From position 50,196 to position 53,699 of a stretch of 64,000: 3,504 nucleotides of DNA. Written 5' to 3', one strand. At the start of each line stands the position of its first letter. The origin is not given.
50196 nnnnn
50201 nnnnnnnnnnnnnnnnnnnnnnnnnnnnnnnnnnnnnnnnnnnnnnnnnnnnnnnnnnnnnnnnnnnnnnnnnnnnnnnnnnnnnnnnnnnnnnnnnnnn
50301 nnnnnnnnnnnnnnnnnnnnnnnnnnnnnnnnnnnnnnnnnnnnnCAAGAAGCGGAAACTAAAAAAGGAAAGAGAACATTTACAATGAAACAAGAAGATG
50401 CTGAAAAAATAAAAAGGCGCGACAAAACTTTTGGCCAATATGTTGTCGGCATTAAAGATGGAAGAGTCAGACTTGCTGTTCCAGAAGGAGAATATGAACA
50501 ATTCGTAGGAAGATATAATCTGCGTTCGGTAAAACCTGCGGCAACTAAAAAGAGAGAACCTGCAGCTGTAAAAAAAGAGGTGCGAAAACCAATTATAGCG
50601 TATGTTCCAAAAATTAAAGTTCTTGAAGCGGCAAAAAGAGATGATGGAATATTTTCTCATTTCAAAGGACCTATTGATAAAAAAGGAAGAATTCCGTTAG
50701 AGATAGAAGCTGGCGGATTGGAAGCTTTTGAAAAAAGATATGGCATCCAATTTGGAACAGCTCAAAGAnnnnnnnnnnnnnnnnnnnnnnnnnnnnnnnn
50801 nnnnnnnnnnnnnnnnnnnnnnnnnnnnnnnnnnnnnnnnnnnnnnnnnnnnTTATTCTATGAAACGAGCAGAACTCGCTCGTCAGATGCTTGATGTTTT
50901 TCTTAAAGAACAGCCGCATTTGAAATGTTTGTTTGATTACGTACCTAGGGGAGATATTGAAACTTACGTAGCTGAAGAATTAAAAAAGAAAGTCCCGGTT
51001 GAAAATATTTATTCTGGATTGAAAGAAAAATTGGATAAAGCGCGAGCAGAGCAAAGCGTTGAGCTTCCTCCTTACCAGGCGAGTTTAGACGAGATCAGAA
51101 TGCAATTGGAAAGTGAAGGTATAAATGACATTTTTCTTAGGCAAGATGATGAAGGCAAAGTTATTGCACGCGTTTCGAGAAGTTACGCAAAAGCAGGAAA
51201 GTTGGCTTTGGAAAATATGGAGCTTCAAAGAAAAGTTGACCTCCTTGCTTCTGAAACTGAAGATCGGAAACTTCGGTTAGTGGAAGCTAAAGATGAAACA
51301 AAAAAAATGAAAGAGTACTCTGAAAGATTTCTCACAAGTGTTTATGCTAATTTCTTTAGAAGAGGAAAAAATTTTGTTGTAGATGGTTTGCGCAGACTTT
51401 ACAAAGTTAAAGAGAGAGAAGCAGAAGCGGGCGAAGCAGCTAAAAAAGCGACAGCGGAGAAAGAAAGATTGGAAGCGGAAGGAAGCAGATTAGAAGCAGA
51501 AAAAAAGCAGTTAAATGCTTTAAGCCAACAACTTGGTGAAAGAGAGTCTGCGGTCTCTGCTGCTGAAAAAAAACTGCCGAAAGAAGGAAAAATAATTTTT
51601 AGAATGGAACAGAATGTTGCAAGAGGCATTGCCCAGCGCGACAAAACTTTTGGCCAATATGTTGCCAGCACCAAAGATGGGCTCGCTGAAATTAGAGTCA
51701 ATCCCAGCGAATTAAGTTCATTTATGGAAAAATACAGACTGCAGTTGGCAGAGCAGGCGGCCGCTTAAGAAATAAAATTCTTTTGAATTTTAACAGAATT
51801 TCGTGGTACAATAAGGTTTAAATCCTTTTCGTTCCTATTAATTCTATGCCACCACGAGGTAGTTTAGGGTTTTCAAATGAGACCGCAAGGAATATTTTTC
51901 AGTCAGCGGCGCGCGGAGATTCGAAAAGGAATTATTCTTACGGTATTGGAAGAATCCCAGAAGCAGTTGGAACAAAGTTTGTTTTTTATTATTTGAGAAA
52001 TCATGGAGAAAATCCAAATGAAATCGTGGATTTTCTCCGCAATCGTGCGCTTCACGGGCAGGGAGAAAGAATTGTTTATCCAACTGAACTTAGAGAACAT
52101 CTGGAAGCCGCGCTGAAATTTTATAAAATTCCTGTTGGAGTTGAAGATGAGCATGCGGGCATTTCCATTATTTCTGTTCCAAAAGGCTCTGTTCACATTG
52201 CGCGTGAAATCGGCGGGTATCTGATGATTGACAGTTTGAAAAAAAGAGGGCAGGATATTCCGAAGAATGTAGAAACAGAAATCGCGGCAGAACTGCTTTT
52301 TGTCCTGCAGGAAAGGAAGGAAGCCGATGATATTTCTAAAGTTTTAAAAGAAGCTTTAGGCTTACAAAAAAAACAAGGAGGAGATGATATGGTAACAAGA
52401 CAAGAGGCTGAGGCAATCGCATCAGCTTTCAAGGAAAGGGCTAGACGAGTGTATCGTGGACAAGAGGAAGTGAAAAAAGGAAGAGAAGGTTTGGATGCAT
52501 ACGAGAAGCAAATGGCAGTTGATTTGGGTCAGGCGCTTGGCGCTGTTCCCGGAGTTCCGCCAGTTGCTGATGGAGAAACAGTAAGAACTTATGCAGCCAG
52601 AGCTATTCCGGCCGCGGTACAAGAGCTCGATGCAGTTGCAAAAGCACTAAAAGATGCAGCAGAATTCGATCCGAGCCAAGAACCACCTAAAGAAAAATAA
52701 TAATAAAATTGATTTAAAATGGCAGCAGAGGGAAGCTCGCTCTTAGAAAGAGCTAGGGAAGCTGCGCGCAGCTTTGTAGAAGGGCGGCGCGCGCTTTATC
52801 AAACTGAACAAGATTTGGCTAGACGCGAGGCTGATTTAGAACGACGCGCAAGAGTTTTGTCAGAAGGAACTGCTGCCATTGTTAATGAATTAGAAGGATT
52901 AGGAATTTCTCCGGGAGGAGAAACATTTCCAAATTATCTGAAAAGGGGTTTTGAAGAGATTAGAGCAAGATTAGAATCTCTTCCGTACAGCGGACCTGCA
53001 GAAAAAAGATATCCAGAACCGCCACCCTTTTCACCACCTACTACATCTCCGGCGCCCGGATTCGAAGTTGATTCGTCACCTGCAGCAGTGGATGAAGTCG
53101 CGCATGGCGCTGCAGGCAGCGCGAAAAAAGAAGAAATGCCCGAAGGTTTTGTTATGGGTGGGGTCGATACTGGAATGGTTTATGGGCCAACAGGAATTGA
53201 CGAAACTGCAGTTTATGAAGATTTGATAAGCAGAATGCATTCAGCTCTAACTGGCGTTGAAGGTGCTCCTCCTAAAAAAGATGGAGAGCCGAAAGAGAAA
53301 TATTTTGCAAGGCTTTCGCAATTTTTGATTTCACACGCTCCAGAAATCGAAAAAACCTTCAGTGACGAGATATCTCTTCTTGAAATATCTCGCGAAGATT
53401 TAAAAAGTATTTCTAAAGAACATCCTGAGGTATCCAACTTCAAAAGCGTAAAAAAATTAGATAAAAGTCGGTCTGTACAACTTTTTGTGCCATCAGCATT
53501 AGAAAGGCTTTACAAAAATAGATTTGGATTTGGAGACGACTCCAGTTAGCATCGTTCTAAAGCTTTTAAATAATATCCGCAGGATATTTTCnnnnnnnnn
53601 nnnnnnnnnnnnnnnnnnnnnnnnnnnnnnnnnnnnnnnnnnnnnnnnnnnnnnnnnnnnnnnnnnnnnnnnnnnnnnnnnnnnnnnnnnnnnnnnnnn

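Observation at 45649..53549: Compact co-directional block of eight uncharacterised proteins with a duplicated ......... module and locally elevated GC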

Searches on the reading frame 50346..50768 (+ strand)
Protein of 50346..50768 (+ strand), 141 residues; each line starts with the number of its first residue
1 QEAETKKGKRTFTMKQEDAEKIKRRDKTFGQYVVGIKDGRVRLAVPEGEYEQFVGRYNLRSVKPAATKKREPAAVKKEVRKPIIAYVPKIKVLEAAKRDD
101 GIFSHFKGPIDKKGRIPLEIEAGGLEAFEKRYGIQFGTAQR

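Call 71: predict_structure(protein=window:50346-50768:+)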
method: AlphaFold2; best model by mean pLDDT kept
length: 141 residues; sequences in the alignment: 1
mean_pLDDT: 74.4   pTM: 0.38
mean pLDDT of the five models: 74.4, 71.8, 71.5, 65.6, 64.5
residues with pLDDT >= 90: 0; 70-90: 103; 50-70: 17; < 50: 21
segments of 3 or more residues with pLDDT < 50: 1-5, 61-75
pLDDT, mean of each block of 10 residues (from residue 1): 54 83 84 86 83 73 43 47 83 85 86 87 80 70 53
secondary structure, 60 per line:
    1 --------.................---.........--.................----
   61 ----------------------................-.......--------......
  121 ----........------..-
elements in order: E9-15 H16-25 H29-32 E33-37 E40-46 H47-56 E83-88 H89-98 H100-105 E115-120 H125-132

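Call 78: fold_search(model_id=the predicted structure, library=viral)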
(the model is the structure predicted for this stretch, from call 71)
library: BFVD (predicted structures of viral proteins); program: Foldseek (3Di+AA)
matches with E <= 10: 423; with E <= 0.001: 0
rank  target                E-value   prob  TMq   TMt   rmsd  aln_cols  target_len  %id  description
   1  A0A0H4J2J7            1.1e-02  0.91  0.31  0.31  16.6       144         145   12  Uncharacterized protein [Stenotrophomonas phage IME-SM1]
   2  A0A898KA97            6.5e-02  0.18  0.19  0.14  14.6       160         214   12  (no name in the UniProt tables at hand)
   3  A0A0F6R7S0            7.8e-02  0.51  0.31  0.26  18.9       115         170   16  Uncharacterized protein [Sinorhizobium phage phiM9]
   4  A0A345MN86            7.8e-02  0.35  0.25  0.12  11.0       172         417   14  (no name in the UniProt tables at hand)
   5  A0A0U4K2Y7            1.3e-01  0.20  0.23  0.20  17.3       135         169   11  (no name in the UniProt tables at hand)
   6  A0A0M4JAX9            1.4e-01  0.57  0.29  0.38  18.7        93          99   16  (no name in the UniProt tables at hand)
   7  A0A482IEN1            1.5e-01  0.92  0.29  0.52   4.6        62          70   14  Uncharacterized protein [Stenotrophomonas phage YB07]
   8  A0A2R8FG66            1.6e-01  0.77  0.29  0.41   8.8        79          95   16  Uncharacterized protein [Cedratvirus Zaza IHUMI]
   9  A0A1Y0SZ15            2.3e-01  0.30  0.30  0.28  15.1       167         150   11  Uncharacterized protein [Pseudomonas phage Phabio]
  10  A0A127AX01            2.9e-01  0.13  0.21  0.11  17.9       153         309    8  Uncharacterized protein [Bacillus phage SP-15]
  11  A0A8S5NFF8            3.3e-01  0.12  0.22  0.22  14.3       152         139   12  Helix-turn-helix XRE-family like protein [Myoviridae sp. ct0wg9]
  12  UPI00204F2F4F         3.5e-01  0.63  0.25  0.46   4.6        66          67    9  (no name look-up for this kind of identifier)
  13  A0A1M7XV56            4.2e-01  0.60  0.29  0.32   6.6        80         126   12  Uncharacterized protein (Fragment) [Cedratvirus A11]
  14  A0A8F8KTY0            4.2e-01  0.16  0.28  0.09  17.9       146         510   11  Serine/threonine kinase [Clandestinovirus]
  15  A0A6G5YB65            4.5e-01  0.75  0.26  0.48   3.7        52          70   17  (no name in the UniProt tables at hand)
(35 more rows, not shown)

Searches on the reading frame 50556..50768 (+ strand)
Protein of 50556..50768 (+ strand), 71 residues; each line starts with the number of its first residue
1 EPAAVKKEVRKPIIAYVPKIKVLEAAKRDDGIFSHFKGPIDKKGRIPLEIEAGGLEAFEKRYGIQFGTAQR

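Call 90: search_protein_families(library=pfam, proteins=[window:50556-50768:+], max_evalue=10)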
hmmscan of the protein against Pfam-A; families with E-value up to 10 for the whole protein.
window:50556-50768:+ (71 aa): 2 families
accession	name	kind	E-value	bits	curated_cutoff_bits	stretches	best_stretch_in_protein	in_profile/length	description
PF08765.17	Mor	-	0.066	13.7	24.9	1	16-38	49-71/107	Mor transcription activator family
PF24411.1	DUF7545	-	0.12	13.2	27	1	17-69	41-90/95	Family of unknown function (DUF7545)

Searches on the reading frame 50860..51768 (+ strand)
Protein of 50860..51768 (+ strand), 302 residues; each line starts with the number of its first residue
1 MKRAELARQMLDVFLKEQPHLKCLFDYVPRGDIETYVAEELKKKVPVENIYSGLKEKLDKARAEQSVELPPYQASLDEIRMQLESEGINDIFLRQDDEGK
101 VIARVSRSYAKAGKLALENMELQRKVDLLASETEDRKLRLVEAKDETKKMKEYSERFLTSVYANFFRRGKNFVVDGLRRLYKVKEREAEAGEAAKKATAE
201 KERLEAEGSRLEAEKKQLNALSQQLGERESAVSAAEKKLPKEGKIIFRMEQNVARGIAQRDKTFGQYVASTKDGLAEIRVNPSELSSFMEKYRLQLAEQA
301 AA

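Call 3: search_protein_families(library=pfam, proteins=[window:50860-51768:+], max_evalue=1)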
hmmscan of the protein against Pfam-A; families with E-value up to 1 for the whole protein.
window:50860-51768:+ (302 aa): 3 families
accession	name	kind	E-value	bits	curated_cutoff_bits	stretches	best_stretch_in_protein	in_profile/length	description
PF11932.13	DUF3450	-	0.047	13.4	32.6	1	183-299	28-145/241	Protein of unknown function (DUF3450)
PF16842.11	RRM_occluded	-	0.075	13.4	30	1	78-125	17-66/79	Occluded RNA-recognition motif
PF04350.18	PilO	-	0.38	11.3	22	0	196-244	3-51/145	Pilus assembly protein, PilO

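Call 4: search_protein_families(library=phrogs, proteins=[window:50860-51768:+], max_evalue=1)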
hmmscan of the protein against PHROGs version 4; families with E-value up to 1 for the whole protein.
window:50860-51768:+ (302 aa): 3 families
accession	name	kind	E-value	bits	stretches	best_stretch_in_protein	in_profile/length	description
phrog_12393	-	unknown function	0.11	13.3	1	114-172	18-75/157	-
phrog_24710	-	unknown function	0.12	13.7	1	42-73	3-34/96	-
phrog_9388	-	unknown function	0.13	12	1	170-243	49-121/615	-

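Call 9: search_protein_families(library=ncbifam, proteins=[window:50860-51768:+], max_evalue=1)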
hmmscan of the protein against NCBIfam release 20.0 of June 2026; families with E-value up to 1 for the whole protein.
window:50860-51768:+ (302 aa): 2 families
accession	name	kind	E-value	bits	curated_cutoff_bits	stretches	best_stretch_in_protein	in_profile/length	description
NF047368.1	collar_FlbB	equivalog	0.0021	17.8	110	1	180-261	39-119/193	periplasmic-type flagellar collar protein FlbB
NF012221.1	MARTX_Nterm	equivalog_domain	0.15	9.1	700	1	186-233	1611-1659/1910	MARTX multifunctional-autoprocessing repeats-in-toxin holotoxin RtxA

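Call 11: find_encoding_contigs(protein=window:50860-51768:+, flank=10000, max_places=6)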
Protein window:50860-51768:+ (302 aa): 15 contigs read that carry it; 6 places shown.
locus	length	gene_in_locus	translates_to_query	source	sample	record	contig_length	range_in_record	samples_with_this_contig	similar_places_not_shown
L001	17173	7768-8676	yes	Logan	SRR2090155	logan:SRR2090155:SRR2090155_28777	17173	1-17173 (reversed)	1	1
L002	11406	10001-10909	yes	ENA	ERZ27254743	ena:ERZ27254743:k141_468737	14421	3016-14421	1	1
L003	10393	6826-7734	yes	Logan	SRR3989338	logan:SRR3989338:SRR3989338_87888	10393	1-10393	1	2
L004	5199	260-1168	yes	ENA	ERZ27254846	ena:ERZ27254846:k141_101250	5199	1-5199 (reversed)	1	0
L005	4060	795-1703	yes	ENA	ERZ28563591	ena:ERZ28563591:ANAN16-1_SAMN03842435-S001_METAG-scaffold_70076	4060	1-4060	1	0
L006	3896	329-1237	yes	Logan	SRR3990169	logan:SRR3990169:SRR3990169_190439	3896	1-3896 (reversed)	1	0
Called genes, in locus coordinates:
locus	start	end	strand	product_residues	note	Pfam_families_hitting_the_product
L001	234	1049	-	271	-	PF02475:TRM5-TYW2_MTfase, PF05175:MTS (faint), PF13847:Methyltransf_31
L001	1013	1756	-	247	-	-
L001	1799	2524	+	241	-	PF00590:TP_methylase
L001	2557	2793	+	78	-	-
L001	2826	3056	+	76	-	PF04010:DUF357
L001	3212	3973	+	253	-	-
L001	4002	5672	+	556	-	-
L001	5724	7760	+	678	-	-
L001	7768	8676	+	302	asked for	-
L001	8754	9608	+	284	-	-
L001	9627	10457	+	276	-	-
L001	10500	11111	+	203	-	-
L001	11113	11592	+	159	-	-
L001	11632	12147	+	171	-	-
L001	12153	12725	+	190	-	-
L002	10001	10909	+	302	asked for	-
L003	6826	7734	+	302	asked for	-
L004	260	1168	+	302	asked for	-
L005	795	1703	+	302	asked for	-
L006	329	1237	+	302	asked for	-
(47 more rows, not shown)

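Call 67: search_protein_families(library=padloc, proteins=[window:50860-51768:+], max_evalue=0.1)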
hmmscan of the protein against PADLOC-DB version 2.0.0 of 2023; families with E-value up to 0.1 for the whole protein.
window:50860-51768:+ (302 aa): 1 family
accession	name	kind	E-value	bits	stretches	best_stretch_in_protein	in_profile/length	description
PDLC04897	PDC-S06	-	0.035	10.7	1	44-253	300-484/727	-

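Call 70: find_related_loci(query=window:50860-51768:+, collection=viral_contigs)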
Query window:50860-51768:+ (302 aa) in viral_contigs; peptide patterns used: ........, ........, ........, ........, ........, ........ (x = any residue, [..] = any of these).
No stretch of DNA in the collection matches any of the patterns.

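Call 84: search_solved_structures(query=window:50860-51768:+, max_evalue=1)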
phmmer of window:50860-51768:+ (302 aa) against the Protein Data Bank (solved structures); distinct sequences matched with E-value up to 1: 0.

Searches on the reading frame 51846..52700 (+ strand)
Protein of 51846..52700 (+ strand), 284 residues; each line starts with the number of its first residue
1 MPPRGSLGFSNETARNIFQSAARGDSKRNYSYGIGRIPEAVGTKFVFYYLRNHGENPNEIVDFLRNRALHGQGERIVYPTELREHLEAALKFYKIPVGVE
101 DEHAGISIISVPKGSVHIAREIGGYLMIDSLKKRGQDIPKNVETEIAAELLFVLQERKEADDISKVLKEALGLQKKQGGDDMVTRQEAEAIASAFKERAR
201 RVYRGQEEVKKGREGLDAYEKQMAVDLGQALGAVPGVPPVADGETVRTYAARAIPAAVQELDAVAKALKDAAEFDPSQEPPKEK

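Call 3: search_protein_families(library=pfam, proteins=[window:51846-52700:+], max_evalue=1)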
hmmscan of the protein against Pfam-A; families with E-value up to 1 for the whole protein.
window:51846-52700:+ (284 aa): 0 families

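Call 4: search_protein_families(library=phrogs, proteins=[window:51846-52700:+], max_evalue=1)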
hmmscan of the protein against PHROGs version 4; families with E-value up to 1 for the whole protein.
window:51846-52700:+ (284 aa): 0 families

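Call 9: search_protein_families(library=ncbifam, proteins=[window:51846-52700:+], max_evalue=1)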
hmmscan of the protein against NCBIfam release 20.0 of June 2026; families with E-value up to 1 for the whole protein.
window:51846-52700:+ (284 aa): 0 families

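Call 28: find_related_loci(query=window:51846-52700:+, collection=viral_contigs, flank=10000)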
Query window:51846-52700:+ (284 aa) in viral_contigs; peptide patterns used: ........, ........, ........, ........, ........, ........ (x = any residue, [..] = any of these).
4 stretches matched a pattern, but none encodes a relative of the query by tblastn (E <= 1e-3).

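Call 67: search_protein_families(library=padloc, proteins=[window:51846-52700:+], max_evalue=0.1)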
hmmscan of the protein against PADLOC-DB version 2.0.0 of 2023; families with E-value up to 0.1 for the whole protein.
window:51846-52700:+ (284 aa): 0 families

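Call 80: search_solved_structures(query=window:51846-52700:+, max_evalue=1)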
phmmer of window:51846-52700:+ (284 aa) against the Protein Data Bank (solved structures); distinct sequences matched with E-value up to 1: 1.
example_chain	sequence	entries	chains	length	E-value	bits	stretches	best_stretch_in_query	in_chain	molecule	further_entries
6w2w_A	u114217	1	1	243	0.0095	18.6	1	136-260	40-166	Junction 24 DHR14-DHR18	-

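Call 94: search_dna_similar(query=window:51846-52700:+, collection=phages, mode=protein, max_evalue=0.01, max_rows=5)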
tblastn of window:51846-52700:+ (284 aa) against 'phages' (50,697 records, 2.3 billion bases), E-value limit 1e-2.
No match.

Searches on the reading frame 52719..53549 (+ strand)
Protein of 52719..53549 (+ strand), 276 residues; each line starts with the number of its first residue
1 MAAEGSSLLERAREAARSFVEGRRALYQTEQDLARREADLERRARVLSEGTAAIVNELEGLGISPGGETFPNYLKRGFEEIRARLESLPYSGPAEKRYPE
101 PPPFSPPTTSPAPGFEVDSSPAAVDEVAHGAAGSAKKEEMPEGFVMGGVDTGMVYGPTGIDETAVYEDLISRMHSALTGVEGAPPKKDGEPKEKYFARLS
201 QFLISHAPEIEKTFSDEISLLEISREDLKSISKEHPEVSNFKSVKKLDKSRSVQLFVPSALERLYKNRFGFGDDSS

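Call 3: search_protein_families(library=pfam, proteins=[window:52719-53549:+], max_evalue=1)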
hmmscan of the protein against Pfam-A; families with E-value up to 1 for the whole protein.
window:52719-53549:+ (276 aa): 1 family
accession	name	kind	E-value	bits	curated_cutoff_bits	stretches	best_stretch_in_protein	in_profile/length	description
PF16789.10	YscO-like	-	0.041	14.3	27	1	11-49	16-54/161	YscO-like protein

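Call 4: search_protein_families(library=phrogs, proteins=[window:52719-53549:+], max_evalue=1)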
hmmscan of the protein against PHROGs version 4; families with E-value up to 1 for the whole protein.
window:52719-53549:+ (276 aa): 1 family
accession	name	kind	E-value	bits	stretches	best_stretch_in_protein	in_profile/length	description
phrog_20123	-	unknown function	0.37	10.8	1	7-59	170-216/277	-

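Call 9: search_protein_families(library=ncbifam, proteins=[window:52719-53549:+], max_evalue=1)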
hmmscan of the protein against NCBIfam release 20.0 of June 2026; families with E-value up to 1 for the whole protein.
window:52719-53549:+ (276 aa): 0 families

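Call 67: search_protein_families(library=padloc, proteins=[window:52719-53549:+], max_evalue=0.1)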
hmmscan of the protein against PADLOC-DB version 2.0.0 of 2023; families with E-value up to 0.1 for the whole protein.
window:52719-53549:+ (276 aa): 0 families

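Call 69: find_related_loci(query=window:52719-53549:+, collection=viral_contigs)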
Query window:52719-53549:+ (276 aa) in viral_contigs; peptide patterns used: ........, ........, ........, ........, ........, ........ (x = any residue, [..] = any of these).
3 stretches matched a pattern, but none encodes a relative of the query by tblastn (E <= 1e-3).

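Call 81: search_solved_structures(query=window:52719-53549:+, max_evalue=1)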
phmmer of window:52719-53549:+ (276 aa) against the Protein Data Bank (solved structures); distinct sequences matched with E-value up to 1: 2.
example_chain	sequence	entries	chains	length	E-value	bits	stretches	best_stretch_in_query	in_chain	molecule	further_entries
9p9u_A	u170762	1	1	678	0.46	13.2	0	119-165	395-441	Epidermal growth factor receptor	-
1pzn_A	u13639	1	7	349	0.54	13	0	55-96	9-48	DNA repair and recombination protein rad51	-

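Call 95: search_dna_similar(query=window:52719-53549:+, collection=phages, mode=protein, max_evalue=0.01, max_rows=5)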
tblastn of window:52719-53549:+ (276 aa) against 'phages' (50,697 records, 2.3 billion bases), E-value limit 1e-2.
No match.

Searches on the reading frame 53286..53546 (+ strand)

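Call 90: search_protein_families(library=pfam, proteins=[window:53286-53546:+], max_evalue=10)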
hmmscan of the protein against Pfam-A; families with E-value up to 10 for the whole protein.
window:53286-53546:+ (87 aa): 3 families
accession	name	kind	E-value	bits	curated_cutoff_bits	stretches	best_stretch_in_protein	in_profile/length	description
PF01700.22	Orbi_VP3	-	0.096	10.7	27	1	14-75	578-637/887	Orbivirus VP3 (T2) protein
PF18470.6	Cas9_a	-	0.12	12.5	26.9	1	9-59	57-107/221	Cas9 alpha-helical lobe domain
PF05943.17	VipB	-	0.12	11.9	27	1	35-75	142-182/301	EvpB/VC_A0108, tail sheath N-terminal domain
